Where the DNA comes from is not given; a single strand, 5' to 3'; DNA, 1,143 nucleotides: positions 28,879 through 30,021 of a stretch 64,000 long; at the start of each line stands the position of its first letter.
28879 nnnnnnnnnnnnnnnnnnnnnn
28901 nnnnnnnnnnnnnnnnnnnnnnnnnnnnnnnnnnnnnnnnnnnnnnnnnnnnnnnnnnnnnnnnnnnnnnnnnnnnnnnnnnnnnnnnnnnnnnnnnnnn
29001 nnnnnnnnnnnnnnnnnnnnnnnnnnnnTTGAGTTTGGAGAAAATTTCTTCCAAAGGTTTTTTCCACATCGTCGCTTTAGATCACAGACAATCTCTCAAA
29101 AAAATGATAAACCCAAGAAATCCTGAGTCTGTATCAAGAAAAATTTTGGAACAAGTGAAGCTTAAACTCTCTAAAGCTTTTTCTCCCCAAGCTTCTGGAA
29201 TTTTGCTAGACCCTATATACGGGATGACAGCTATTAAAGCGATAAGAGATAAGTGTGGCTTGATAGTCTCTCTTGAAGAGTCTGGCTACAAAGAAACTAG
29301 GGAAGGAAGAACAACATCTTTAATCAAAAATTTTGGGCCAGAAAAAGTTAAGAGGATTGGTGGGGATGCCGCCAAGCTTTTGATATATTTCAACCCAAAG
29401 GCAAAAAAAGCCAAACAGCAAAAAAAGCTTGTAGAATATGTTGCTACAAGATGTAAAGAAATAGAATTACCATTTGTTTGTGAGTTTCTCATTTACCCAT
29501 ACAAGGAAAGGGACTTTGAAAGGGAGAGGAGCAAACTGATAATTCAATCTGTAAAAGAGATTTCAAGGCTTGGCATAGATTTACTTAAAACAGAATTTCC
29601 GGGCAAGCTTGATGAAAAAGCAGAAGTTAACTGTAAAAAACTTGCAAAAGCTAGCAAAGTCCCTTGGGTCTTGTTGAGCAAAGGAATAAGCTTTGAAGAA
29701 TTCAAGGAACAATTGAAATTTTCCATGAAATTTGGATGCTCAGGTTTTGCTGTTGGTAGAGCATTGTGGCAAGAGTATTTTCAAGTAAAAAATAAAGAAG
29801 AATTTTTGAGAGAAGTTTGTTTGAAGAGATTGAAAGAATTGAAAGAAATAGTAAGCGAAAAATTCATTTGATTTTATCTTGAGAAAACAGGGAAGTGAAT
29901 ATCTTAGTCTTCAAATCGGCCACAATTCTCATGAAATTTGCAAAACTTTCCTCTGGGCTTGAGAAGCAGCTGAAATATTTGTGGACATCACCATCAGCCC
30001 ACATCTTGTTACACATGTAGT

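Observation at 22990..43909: Conserved L18e–L13–S9–RpoN–RpoK cluster broken open by a ~17 kb glycolysis/glycogen island plus a PGM gene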

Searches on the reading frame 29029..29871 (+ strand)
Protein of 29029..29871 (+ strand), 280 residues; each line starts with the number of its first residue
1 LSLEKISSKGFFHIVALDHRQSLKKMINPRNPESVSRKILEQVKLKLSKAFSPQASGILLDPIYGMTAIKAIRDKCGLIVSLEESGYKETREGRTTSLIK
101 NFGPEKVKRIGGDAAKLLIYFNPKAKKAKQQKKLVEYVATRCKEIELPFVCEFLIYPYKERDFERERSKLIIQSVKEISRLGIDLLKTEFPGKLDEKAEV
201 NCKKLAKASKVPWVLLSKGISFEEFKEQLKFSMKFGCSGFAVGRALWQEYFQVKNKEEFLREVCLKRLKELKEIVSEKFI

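Call 3: search_protein_families(library=pfam, proteins=[window:29029-29871:+])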
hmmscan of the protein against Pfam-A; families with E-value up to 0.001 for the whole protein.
window:29029-29871:+ (280 aa): 2 families
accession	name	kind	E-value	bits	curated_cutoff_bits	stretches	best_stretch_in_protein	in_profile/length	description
PF01791.15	DeoC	-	3.8e-31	108.9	23.8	1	14-248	3-228/229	DeoC/LacD family aldolase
PF09863.15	DUF2090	-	1e-07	31.8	27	1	12-249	37-276/310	Uncharacterized protein conserved in bacteria (DUF2090)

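Call 28: search_protein_families(library=ncbifam, proteins=[window:29029-29871:+], max_evalue=0.00001)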
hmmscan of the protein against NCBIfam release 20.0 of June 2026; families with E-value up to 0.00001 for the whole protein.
window:29029-29871:+ (280 aa): 6 families
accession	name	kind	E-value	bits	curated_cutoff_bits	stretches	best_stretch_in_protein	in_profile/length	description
NF009498.0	PRK12858.1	subfamily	1e-73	248.3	184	1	7-277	17-318/342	tagatose 1,6-diphosphate aldolase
NF009065.0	PRK12399.1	subfamily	1.2e-40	139.6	458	1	2-274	10-314/326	tagatose 1,6-diphosphate aldolase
NF003180.0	PRK04161.1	subfamily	2.1e-37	129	519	1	2-254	11-289/330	tagatose 1,6-diphosphate aldolase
TIGR01232.1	lacD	equivalog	3.9e-30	105.2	432.2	1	2-274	9-313/325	tagatose-bisphosphate aldolase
NF005556.0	PRK07226.1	subfamily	3.4e-13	49.6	241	1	13-263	22-247/267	2-amino-3,7-dideoxy-D-threo-hept-6-ulosonate synthase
TIGR01949.1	ADH_synth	equivalog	1.6e-06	28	299.45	1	105-249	95-230/255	2-amino-3,7-dideoxy-D-threo-hept-6-ulosonate synthase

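Call 57: search_solved_structures(query=window:29029-29871:+, max_evalue=0.00001)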
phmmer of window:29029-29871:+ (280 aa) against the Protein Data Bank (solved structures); distinct sequences matched with E-value up to 0.00001: 14.
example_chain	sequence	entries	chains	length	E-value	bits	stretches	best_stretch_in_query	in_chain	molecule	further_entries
8tnf_A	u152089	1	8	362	8.3e-35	123.6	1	8-254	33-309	DUF2090 domain-containing protein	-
5hjl_A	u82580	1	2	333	3.3e-31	111.8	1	3-275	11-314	Tagatose 1,6-diphosphate aldolase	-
7ag1_Z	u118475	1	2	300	5e-30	108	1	8-278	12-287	Sulfofructosephosphate aldolase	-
3kao_A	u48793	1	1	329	5.8e-29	104.5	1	2-274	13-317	Tagatose 1,6-diphosphate aldolase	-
3myp_A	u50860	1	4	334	6.2e-29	104.4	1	2-274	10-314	Tagatose 1,6-diphosphate aldolase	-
3jrk_A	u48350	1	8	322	7.9e-29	104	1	2-274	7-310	Tagatose 1,6-diphosphate aldolase 2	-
3mhf_A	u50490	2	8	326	8.3e-29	104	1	2-274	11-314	Tagatose 1,6-diphosphate aldolase 2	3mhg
5f2l_A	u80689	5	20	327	8.5e-29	103.9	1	2-274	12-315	Tagatose 1,6-diphosphate aldolase 2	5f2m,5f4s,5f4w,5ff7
5f2g_A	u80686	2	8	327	2.1e-28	102.6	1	2-274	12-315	Tagatose 1,6-diphosphate aldolase 2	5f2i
3myo_A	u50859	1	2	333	5e-28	101.4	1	3-273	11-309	Tagatose 1,6-diphosphate aldolase 1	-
3iv3_A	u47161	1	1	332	1.4e-26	96.7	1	5-274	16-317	Tagatose 1,6-diphosphate aldolase 2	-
1to3_A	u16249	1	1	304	9.6e-26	93.9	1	8-277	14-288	Putative aldolase yihT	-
7ag7_A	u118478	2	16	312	9.7e-26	93.9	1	8-278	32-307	Sulfofructosephosphate aldolase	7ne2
2qjg_A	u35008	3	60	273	3.6e-06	29.8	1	105-249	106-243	Putative aldolase MJ0400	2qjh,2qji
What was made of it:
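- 29029..29871 (+): LacD/YihT-type class I aldolase, 0-bp gap to the kinase. PF01791; NF009498 248 bits vs cut-off 184 (calls 3, 28); PDB 8tnf, 5hjl, 7ag1 (call 57)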

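Call 78: find_homologous_proteins(query=window:29029-29871:+, max_evalue=1e-15)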
Query window:29029-29871:+ (280 aa): 738 proteins with E <= 1e-15 among 2194 candidates; the best 120 are listed.
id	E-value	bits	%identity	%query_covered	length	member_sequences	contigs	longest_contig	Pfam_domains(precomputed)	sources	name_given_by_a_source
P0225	4.2e-176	602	100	100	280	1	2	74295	PF09863.16,PF01791.16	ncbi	ncbi:MAG: tagatose 1,6-diphosphate aldolase [Candidatus Aenigmatarchaeota archaeon]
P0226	2.7e-142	491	79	100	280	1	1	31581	PF09863.16,PF01791.16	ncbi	ncbi:MAG: tagatose 1,6-diphosphate aldolase [Candidatus Aenigmatarchaeota archaeon]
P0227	5.4e-140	483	78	100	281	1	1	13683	PF09863.16,PF01791.16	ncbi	ncbi:MAG: tagatose 1,6-diphosphate aldolase [Candidatus Aenigmatarchaeota archaeon]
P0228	1.2e-139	482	80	100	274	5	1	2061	PF09863.16,PF01791.16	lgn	-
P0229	2.4e-136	471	76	100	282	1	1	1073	PF09863.16,PF01791.16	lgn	-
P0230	2.8e-124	432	72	99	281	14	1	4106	PF09863.16,PF01791.16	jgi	-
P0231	1.1e-122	427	70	99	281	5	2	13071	PF09863.16,PF01791.16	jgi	-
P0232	3.3e-121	422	70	98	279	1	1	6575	PF09863.16,PF01791.16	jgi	jgi:tagatose 1,6-diphosphate aldolase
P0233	7.2e-121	421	70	99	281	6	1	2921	PF09863.16,PF01791.16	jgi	-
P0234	8.9e-120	417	68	99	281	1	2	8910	PF09863.16,PF01791.16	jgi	jgi:tagatose 1,6-diphosphate aldolase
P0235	4.6e-119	415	68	99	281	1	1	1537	PF09863.16,PF01791.16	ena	-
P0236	6.0e-119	414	67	100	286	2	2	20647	PF09863.16,PF01791.16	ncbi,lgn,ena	ncbi:MAG: tagatose 1,6-diphosphate aldolase [Candidatus Aenigmatarchaeota archaeon]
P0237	6.9e-119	414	70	98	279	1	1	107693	PF09863.16,PF01791.16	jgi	jgi:tagatose 1,6-diphosphate aldolase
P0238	2.6e-117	409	70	94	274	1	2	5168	PF09863.16,PF01791.16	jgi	jgi:tagatose 1,6-diphosphate aldolase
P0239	7.7e-116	404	65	100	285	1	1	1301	PF09863.16,PF01791.16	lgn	-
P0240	1.7e-106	373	62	99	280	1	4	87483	PF09863.16,PF01791.16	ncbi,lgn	ncbi:MAG: tagatose 1,6-diphosphate aldolase [Candidatus Aenigmatarchaeota archaeon]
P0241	2.1e-106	373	63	99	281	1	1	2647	PF09863.16,PF01791.16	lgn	-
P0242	2.4e-105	370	68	90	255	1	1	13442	PF09863.16,PF01791.16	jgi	jgi:tagatose 1,6-diphosphate aldolase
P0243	4.3e-105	369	59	99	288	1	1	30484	PF09863.16,PF01791.16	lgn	-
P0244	1.5e-103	364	62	99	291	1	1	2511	PF09863.16,PF01791.16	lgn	-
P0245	1.2e-97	344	58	99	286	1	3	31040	PF09863.16,PF01791.16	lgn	-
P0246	1.3e-90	321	66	78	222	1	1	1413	PF01791.16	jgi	jgi:tagatose 1,6-diphosphate aldolase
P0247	2.9e-85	304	52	99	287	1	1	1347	PF09863.16,PF01791.16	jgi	jgi:tagatose 1,6-diphosphate aldolase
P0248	4.2e-80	287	49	99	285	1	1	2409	PF09863.16,PF01791.16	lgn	-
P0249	1.0e-77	279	49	99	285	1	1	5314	PF09863.16,PF01791.16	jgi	jgi:tagatose 1,6-diphosphate aldolase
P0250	9.7e-73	263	47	99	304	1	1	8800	PF01791.16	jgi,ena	-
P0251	3.0e-70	255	48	98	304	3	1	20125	PF09863.16,PF01791.16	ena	-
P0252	4.1e-65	238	44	96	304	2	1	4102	PF09863.16,PF01791.16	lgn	-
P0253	7.0e-60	221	45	98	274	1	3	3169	PF01791.16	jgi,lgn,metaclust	metaclust:\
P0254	2.5e-59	219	42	96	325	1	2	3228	PF01791.16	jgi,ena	-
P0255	2.7e-59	219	44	99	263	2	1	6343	PF09863.16,PF01791.16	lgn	-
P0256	1.2e-58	217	43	98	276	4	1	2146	PF09863.16,PF01791.16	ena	-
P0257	1.4e-58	216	42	96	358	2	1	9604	PF01791.16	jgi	jgi:tagatose 1,6-diphosphate aldolase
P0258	3.0e-58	215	41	98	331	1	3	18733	PF09863.16,PF01791.16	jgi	jgi:tagatose 1,6-diphosphate aldolase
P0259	3.8e-58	215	41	99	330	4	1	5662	PF01791.16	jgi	jgi:tagatose 1,6-diphosphate aldolase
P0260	1.4e-57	213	40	98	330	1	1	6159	PF01791.16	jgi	jgi:tagatose 1,6-diphosphate aldolase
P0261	1.5e-57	213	39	98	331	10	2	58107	PF01791.16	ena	-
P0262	2.1e-57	213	41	99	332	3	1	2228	PF01791.16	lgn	-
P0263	7.6e-57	211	40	98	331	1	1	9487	PF01791.16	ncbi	-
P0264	1.2e-56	210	40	98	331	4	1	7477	PF01791.16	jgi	jgi:tagatose 1,6-diphosphate aldolase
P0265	1.4e-56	210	39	98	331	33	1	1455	PF01791.16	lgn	-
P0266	2.0e-56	209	41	96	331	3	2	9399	PF01791.16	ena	-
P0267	3.4e-56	209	40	96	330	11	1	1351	PF01791.16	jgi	jgi:tagatose 1,6-diphosphate aldolase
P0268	5.3e-56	208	40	98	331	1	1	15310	PF01791.16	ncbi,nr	ncbi:MAG: tagatose 1,6-diphosphate aldolase [Chloroflexi bacterium]|nr:tagatose 1,6-diphosphate aldo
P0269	6.0e-56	208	41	98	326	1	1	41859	PF01791.16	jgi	jgi:tagatose 1,6-diphosphate aldolase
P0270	6.9e-56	208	41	96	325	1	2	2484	PF01791.16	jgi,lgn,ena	-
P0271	8.6e-56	207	40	96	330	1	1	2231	PF01791.16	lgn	-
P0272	1.2e-55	207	39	99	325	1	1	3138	PF01791.16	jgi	jgi:tagatose 1,6-diphosphate aldolase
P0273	1.3e-55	207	42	96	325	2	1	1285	PF01791.16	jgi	jgi:tagatose 1,6-diphosphate aldolase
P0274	2.3e-55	206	40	96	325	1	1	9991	PF01791.16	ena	-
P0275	2.6e-55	206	39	98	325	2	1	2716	PF01791.16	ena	-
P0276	4.2e-55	205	39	98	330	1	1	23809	PF01791.16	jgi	jgi:tagatose 1,6-diphosphate aldolase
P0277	6.8e-55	204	40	96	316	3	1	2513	PF01791.16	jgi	jgi:tagatose 1,6-diphosphate aldolase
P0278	8.0e-55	204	38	98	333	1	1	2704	PF01791.16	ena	-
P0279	9.7e-55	204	40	96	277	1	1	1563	PF09863.16,PF01791.16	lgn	-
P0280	1.4e-54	203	39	96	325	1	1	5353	PF01791.16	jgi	jgi:tagatose 1,6-diphosphate aldolase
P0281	1.4e-54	203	39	96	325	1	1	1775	PF01791.16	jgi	jgi:tagatose 1,6-diphosphate aldolase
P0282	1.5e-54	203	40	96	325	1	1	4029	PF01791.16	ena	-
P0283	1.5e-54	203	38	98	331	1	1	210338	PF01791.16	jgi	jgi:tagatose 1,6-diphosphate aldolase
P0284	1.7e-54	203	39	96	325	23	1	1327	PF01791.16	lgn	-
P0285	1.8e-54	203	39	96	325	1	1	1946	PF01791.16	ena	-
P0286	1.9e-54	203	40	96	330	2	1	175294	PF01791.16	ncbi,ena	-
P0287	3.7e-54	202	39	98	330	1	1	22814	PF01791.16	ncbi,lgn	-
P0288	5.0e-54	201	38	99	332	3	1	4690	PF01791.16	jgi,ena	-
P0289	5.0e-54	201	39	96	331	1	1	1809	PF01791.16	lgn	-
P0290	5.4e-54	201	41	96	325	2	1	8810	PF01791.16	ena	-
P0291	7.7e-54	201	40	98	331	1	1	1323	PF01791.16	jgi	jgi:tagatose 1,6-diphosphate aldolase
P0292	8.9e-54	201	38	96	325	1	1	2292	PF01791.16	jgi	-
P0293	9.6e-54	201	39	96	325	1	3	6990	PF01791.16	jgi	jgi:tagatose 1,6-diphosphate aldolase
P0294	9.7e-54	201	38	96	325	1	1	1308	PF01791.16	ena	-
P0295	1.1e-53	200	38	98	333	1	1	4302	PF01791.16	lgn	-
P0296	1.1e-53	200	40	96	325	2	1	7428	PF01791.16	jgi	-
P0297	1.3e-53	200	39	96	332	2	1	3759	PF01791.16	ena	-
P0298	1.3e-53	200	39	98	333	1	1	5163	PF01791.16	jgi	-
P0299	1.4e-53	200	40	96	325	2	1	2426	PF01791.16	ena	-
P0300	1.8e-53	200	40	98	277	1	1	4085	PF09863.16,PF01791.16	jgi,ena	-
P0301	1.9e-53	200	38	96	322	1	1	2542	PF09863.16,PF01791.16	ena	-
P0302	2.2e-53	199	40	98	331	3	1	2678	PF01791.16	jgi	jgi:tagatose 1,6-diphosphate aldolase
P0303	5.0e-53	198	39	96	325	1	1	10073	PF01791.16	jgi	jgi:tagatose 1,6-diphosphate aldolase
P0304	5.0e-53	198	39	94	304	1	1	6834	PF01791.16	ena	-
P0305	6.9e-53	198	38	97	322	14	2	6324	PF09863.16,PF01791.16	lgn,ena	-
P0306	8.7e-53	197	40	96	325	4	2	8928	PF01791.16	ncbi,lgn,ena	-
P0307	9.1e-53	197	40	96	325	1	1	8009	PF01791.16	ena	-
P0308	1.1e-52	197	38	97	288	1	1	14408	PF09863.16,PF01791.16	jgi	jgi:tagatose 1,6-diphosphate aldolase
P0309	1.1e-52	197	37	96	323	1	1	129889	PF09863.16,PF01791.16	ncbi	-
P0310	1.1e-52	197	38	96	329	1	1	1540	PF01791.16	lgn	-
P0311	1.3e-52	197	40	98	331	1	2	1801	PF01791.16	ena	-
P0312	1.3e-52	197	40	98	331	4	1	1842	PF01791.16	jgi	jgi:tagatose 1,6-diphosphate aldolase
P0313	1.7e-52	196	40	96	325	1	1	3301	PF01791.16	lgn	-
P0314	1.8e-52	196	37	98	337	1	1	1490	PF01791.16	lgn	-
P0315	2.2e-52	196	40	96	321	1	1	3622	PF01791.16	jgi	-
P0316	2.6e-52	196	38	100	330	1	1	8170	PF01791.16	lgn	-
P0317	3.5e-52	195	39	98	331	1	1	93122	PF01791.16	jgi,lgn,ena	-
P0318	3.9e-52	195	38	96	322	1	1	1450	PF09863.16,PF01791.16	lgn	-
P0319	4.6e-52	195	40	95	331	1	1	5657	PF01791.16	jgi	jgi:tagatose 1,6-diphosphate aldolase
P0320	6.0e-52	195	39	96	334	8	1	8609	PF09863.16,PF01791.16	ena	-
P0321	8.5e-52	194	41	97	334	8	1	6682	PF01791.16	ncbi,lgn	-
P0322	9.5e-52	194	38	96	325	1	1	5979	PF01791.16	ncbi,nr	ncbi:MAG: tagatose 1,6-diphosphate aldolase [Dehalococcoidales bacterium]|nr:tagatose 1,6-diphosphat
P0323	1.1e-51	194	38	96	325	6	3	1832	PF01791.16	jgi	-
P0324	1.1e-51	194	38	96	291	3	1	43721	PF09863.16,PF01791.16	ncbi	-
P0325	1.2e-51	194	37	98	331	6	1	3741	PF01791.16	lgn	-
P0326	1.4e-51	193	37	98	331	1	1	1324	PF01791.16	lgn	-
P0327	1.6e-51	193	37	97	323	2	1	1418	PF09863.16,PF01791.16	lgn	-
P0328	1.6e-51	193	38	98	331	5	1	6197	PF01791.16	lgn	-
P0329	1.8e-51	193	38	96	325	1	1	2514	PF01791.16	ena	-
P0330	2.1e-51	193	39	94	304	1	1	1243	PF01791.16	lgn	-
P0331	2.4e-51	193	38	98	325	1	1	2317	PF01791.16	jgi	-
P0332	2.5e-51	193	40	94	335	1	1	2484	PF01791.16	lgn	-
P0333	3.2e-51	192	38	96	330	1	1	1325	PF01791.16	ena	-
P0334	3.2e-51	192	40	96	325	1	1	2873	PF01791.16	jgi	-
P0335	3.7e-51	192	39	96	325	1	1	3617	PF01791.16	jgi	-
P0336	4.0e-51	192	37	96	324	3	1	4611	PF09863.16,PF01791.16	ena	-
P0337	4.2e-51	192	37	98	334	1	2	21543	PF01791.16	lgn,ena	-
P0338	4.2e-51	192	39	96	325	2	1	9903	PF01791.16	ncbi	-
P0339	4.4e-51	192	39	96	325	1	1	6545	PF01791.16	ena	-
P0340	5.2e-51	192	37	96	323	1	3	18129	PF01791.16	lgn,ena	-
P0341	5.3e-51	192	36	98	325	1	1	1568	PF01791.16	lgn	-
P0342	5.7e-51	191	39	95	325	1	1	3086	PF01791.16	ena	-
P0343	5.7e-51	191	38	95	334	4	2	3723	PF01791.16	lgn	-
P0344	5.8e-51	191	37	96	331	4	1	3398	PF01791.16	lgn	-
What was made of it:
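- The LacD-type aldolase has its next-closest homologs (37-42%) in Chloroflexi/Dehalococcoidales-like bacteria (call 78).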

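Call 79: find_encoding_contigs(protein=P0237, flank=10000, max_places=1)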
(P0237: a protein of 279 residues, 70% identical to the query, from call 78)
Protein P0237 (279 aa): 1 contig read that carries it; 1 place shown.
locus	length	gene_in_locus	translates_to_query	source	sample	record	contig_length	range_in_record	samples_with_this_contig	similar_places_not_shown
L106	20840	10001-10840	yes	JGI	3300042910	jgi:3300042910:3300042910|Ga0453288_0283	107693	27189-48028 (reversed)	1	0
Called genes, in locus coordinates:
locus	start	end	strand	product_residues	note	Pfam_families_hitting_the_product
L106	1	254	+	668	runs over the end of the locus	PF06202:GDE_C, PF17389:Bac_rhamnosid6H (weak), PF22422:MGH1-like_GH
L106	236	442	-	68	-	PF10771:DUF2582, PF08221:HTH_9 (weak)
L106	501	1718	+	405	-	PF03065:Glyco_hydro_57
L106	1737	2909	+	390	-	PF08323:Glyco_transf_5 (weak), PF13439:Glyco_transf_4, PF13579:Glyco_trans_4_4, PF08323:Glyco_transf_5, PF00534:Glycos_transf_1, PF13692:Glyco_trans_1_4, PF20706:GT4-conflict, PF13524:Glyco_trans_1_2 (weak)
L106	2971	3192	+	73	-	PF09947:DUF2180 (weak)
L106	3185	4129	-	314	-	PF00294:PfkB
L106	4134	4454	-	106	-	PF00408:PGM_PMM_IV (faint)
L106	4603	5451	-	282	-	PF02878:PGM_PMM_I, PF02879:PGM_PMM_II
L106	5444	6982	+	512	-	PF08323:Glyco_transf_5, PF00534:Glycos_transf_1, PF13692:Glyco_trans_1_4 (weak)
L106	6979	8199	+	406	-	PF08323:Glyco_transf_5, PF13439:Glyco_transf_4, PF13579:Glyco_trans_4_4, PF20706:GT4-conflict, PF00534:Glycos_transf_1, PF13692:Glyco_trans_1_4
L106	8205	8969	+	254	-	PF00142:Fer4_NifH, PF01656:CbiA, PF02374:ArsA_ATPase (faint), PF06564:CBP_BcsQ, PF10609:ParA, PF13614:AAA_31, PF10609:ParA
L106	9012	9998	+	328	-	PF00294:PfkB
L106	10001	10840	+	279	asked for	PF09863:DUF2090 (weak), PF01791:DeoC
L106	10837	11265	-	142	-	PF06560:GPI, PF07883:Cupin_2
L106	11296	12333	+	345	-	PF01137:RTC, PF05189:RTC_insert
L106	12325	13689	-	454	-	PF06068:TIP49, PF05496:RuvB_N (weak), PF03796:DnaB_C (weak), PF13191:AAA_16 (weak), PF00004:AAA, PF13401:AAA_22 (faint), PF17856:TIP49_C, PF22703:Cdc6_lid (faint)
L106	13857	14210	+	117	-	PF02675:AdoMet_dc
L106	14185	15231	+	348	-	PF01861:BpsA_C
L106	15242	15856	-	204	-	PF13240:Zn_Ribbon_1 (weak), PF13248:Zn_ribbon_3 (weak), PF24460:DUF7575 (weak)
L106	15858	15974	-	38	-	-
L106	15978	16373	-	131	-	PF00011:HSP20, PF17886:ArsA_HSP20 (weak)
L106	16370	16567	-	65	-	-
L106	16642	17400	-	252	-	PF00149:Metallophos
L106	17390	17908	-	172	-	PF00252:Ribosomal_L16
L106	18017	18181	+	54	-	-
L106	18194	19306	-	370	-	PF07431:DUF1512, PF23542:DUF1512_C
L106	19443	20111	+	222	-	-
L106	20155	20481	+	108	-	PF04472:SepF (faint)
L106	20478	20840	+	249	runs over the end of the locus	PF00702:Hydrolase (faint), PF13344:Hydrolase_6, PF13242:Hydrolase_like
